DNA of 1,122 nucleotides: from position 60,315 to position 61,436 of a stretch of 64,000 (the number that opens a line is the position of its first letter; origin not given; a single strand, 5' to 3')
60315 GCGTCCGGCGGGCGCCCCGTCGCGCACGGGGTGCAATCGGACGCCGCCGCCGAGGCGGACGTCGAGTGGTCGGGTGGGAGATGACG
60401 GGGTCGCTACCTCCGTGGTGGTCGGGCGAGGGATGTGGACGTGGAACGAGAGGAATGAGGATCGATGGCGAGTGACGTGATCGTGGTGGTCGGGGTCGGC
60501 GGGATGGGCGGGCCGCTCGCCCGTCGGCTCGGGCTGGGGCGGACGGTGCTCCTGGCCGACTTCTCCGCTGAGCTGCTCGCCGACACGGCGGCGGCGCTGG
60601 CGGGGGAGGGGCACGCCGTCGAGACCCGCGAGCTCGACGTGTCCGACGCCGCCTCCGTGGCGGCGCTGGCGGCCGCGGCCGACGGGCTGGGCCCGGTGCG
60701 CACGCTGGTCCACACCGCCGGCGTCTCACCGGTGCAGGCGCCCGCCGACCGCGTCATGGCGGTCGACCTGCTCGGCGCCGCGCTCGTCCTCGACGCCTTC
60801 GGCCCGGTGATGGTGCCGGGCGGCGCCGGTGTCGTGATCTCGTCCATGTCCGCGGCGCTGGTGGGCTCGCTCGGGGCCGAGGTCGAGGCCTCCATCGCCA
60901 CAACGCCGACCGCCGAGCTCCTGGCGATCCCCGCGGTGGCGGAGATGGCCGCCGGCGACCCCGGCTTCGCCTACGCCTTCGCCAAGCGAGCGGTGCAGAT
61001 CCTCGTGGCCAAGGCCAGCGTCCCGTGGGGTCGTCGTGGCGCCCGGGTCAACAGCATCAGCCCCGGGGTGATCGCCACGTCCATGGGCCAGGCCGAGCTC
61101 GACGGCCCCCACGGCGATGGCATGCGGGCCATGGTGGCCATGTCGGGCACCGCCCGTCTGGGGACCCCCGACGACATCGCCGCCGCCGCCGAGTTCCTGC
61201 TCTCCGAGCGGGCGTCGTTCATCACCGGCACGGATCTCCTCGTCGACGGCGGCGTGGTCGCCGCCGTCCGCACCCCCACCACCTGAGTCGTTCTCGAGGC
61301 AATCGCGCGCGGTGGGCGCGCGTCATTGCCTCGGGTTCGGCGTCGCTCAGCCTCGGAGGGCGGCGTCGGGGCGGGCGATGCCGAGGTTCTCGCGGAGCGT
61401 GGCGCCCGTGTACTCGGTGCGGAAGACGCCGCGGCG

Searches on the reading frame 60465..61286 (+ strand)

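Call 52: search_protein_families(library=pfam, proteins=[window:60465-61286:+], max_evalue=0.0001)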
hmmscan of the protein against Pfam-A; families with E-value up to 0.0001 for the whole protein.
window:60465-61286:+ (273 aa): 2 families
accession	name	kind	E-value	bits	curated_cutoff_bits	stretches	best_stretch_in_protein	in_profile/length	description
PF13561.12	adh_short_C2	-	7e-35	121.1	27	2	153-264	126-235/236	Enoyl-(Acyl carrier protein) reductase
PF00106.31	adh_short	-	7.3e-18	65.2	26.6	2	5-130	2-137/195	short chain dehydrogenase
